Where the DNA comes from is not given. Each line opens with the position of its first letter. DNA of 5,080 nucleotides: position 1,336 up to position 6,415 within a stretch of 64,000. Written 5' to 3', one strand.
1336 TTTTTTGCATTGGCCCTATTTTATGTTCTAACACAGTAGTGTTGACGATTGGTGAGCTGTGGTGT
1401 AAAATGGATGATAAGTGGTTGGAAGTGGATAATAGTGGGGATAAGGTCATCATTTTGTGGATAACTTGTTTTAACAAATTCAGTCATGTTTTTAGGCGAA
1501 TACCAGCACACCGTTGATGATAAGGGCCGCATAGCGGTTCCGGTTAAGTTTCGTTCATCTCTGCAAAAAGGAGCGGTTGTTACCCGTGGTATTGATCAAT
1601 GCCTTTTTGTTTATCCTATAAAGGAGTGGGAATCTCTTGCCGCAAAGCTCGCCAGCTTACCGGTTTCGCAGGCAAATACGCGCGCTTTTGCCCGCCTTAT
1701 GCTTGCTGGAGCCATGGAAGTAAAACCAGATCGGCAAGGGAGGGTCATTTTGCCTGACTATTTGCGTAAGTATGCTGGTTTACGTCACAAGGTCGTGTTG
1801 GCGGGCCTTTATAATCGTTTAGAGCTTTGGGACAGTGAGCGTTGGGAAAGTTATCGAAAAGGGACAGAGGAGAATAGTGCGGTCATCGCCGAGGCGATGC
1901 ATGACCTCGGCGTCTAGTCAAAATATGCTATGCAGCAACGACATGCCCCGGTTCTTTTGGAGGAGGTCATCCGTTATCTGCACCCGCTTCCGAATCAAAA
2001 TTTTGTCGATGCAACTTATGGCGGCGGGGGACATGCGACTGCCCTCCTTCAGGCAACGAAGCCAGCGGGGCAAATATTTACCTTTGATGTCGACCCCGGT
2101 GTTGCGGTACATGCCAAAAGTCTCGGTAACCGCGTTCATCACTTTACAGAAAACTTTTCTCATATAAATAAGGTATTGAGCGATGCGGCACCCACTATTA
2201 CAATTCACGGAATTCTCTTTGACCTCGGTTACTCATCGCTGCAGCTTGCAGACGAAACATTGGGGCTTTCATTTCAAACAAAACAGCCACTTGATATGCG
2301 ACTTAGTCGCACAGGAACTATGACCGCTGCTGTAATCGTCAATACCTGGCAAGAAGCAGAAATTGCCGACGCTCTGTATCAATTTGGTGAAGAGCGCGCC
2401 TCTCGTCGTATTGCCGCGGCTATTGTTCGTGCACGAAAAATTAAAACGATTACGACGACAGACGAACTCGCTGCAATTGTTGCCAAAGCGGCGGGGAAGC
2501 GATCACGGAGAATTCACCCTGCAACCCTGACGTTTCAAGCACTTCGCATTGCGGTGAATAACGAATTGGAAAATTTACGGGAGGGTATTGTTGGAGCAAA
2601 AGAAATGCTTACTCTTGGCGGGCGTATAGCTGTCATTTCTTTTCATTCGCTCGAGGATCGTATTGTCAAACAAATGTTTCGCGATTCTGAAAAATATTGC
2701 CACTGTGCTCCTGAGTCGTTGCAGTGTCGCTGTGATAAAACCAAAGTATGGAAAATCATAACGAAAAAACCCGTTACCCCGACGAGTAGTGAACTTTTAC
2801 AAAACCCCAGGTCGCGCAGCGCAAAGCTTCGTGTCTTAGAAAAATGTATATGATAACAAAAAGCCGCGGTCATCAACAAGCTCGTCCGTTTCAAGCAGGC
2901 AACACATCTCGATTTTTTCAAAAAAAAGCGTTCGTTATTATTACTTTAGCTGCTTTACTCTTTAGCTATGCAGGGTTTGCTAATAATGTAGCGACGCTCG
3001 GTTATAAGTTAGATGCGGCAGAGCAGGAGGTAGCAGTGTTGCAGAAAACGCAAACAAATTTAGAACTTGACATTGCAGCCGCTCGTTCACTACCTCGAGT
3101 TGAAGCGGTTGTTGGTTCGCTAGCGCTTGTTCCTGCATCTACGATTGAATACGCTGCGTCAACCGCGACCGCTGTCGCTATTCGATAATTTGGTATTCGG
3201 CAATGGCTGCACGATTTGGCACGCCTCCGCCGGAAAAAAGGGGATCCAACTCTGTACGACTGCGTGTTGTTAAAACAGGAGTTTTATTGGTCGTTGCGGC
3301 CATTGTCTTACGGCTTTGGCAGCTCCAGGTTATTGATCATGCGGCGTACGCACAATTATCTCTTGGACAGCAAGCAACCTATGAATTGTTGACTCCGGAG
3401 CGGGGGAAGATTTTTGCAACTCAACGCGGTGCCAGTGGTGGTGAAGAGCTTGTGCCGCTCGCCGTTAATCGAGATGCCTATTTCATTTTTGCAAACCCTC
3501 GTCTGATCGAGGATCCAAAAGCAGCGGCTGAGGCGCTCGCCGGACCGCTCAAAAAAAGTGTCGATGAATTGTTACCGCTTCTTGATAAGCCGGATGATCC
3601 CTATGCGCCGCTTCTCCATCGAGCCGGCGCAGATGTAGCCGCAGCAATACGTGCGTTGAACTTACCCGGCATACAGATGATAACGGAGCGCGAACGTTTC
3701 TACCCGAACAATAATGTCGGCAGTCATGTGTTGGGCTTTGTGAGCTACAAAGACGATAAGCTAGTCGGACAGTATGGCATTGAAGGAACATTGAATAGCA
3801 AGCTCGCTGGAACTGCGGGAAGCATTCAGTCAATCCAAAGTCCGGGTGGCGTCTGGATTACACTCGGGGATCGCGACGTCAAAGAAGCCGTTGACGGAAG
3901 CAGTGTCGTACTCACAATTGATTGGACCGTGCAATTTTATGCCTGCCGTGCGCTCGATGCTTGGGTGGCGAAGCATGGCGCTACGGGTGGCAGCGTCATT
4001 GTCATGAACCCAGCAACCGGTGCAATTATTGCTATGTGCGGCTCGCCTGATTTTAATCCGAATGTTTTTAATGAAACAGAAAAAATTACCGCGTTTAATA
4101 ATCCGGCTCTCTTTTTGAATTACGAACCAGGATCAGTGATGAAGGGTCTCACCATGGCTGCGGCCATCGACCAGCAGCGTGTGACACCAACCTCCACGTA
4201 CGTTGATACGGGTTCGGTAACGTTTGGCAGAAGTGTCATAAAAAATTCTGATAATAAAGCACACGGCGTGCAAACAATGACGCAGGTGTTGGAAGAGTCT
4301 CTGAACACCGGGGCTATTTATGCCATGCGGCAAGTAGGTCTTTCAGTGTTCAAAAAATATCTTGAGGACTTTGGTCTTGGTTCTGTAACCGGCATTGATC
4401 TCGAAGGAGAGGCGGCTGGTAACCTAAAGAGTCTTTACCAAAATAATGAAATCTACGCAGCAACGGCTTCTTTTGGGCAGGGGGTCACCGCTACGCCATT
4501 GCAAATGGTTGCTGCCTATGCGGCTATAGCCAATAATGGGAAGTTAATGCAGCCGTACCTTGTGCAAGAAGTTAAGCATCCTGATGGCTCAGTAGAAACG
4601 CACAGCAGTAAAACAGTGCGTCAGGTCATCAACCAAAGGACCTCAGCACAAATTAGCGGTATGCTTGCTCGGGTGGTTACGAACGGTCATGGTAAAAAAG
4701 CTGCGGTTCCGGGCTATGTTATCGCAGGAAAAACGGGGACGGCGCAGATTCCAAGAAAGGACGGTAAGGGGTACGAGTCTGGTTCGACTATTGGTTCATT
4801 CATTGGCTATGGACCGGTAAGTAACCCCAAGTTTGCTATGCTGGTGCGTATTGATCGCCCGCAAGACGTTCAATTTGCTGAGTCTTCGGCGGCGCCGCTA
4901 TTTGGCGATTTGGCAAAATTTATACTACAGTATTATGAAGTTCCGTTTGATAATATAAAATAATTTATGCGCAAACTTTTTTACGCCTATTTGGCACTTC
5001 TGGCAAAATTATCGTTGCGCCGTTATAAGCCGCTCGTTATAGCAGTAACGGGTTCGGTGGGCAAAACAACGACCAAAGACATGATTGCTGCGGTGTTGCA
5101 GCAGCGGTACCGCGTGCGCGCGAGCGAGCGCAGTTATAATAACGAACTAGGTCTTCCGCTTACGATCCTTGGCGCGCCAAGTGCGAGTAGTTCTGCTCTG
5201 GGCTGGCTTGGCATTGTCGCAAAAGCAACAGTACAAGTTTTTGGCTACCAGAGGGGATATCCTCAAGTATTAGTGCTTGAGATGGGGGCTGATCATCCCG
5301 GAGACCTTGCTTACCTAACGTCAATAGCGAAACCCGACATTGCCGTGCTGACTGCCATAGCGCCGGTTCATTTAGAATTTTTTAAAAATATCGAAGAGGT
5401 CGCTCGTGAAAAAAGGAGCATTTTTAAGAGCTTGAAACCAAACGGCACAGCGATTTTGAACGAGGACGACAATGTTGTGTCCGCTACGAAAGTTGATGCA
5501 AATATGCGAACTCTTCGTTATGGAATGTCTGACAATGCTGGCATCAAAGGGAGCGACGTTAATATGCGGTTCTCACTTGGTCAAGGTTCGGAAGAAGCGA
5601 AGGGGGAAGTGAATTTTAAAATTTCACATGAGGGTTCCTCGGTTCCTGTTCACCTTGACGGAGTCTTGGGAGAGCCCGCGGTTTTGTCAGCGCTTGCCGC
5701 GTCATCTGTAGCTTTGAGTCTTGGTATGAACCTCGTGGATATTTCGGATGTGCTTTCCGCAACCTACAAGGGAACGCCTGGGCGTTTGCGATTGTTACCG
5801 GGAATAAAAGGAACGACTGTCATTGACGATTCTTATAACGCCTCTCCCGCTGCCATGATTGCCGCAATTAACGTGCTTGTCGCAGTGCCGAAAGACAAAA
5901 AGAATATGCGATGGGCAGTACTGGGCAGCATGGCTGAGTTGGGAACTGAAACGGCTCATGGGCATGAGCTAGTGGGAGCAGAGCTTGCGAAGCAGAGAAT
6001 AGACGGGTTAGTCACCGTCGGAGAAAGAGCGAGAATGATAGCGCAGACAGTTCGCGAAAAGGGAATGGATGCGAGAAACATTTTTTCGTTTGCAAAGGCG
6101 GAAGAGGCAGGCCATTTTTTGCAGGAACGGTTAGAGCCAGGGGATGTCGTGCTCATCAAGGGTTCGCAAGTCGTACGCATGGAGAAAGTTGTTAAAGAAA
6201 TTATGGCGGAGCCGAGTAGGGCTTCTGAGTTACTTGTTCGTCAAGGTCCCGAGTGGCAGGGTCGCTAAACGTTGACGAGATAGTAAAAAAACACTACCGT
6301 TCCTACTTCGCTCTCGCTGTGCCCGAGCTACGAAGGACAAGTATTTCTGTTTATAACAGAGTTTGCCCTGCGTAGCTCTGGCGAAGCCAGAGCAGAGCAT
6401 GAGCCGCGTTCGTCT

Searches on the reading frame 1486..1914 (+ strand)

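Call 77: search_protein_families(library=pfam, proteins=[window:1486-1914:+], max_evalue=0.01)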
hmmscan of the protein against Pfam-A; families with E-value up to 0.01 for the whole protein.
window:1486-1914:+ (143 aa): 1 family
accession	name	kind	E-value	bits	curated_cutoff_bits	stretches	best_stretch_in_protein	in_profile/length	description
PF02381.23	MraZ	-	9.6e-41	138.1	23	2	1-70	1-71/72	MraZ protein, putative antitoxin-like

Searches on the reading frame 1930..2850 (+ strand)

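Call 23: search_protein_families(library=pfam, proteins=[window:1930-2850:+], max_evalue=0.001)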
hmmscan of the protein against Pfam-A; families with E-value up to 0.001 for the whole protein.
window:1930-2850:+ (307 aa): 1 family
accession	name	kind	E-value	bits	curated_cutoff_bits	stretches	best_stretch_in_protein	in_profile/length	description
PF01795.25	Methyltransf_5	-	2.3e-99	333.2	27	1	3-305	2-308/309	MraW methylase family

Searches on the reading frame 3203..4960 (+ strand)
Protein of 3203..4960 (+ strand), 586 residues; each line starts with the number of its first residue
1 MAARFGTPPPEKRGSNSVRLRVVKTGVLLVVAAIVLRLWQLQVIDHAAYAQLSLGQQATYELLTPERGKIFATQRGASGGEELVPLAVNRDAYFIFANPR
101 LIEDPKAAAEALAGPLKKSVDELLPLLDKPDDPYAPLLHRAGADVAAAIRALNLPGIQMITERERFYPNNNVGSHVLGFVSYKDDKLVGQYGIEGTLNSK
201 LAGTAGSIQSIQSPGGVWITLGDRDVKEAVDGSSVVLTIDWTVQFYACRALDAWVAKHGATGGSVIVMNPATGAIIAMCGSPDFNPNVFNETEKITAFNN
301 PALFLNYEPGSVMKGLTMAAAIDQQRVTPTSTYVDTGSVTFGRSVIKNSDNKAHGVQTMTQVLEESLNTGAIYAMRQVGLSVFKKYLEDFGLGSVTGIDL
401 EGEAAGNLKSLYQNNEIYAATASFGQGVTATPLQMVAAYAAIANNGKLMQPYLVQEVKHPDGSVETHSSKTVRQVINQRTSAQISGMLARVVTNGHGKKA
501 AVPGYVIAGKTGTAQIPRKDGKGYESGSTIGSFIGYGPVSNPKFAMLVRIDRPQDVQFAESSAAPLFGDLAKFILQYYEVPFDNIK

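Call 23: search_protein_families(library=pfam, proteins=[window:3203-4960:+], max_evalue=0.001)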
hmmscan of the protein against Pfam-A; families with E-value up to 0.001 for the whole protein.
window:3203-4960:+ (586 aa): 2 families
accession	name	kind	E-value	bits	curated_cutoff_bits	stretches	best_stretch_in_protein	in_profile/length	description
PF00905.27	Transpeptidase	-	4.8e-73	246.4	22.1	1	263-570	1-297/299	Penicillin binding protein transpeptidase domain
PF03717.20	PBP_dimer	-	4.6e-12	47.1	24.4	1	65-212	4-169/180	Penicillin-binding Protein dimerisation domain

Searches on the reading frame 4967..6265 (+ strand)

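Call 23: search_protein_families(library=pfam, proteins=[window:4967-6265:+], max_evalue=0.001)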
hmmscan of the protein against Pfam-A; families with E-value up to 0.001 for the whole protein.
window:4967-6265:+ (433 aa): 2 families
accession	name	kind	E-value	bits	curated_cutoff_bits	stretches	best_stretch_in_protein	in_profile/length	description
PF08245.18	Mur_ligase_M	-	1.1e-33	117.4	24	2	99-245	57-196/200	Mur ligase middle domain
PF02875.26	Mur_ligase_C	-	2e-21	77.6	28.4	1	272-400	1-126/127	Mur ligase, glutamate ligase domain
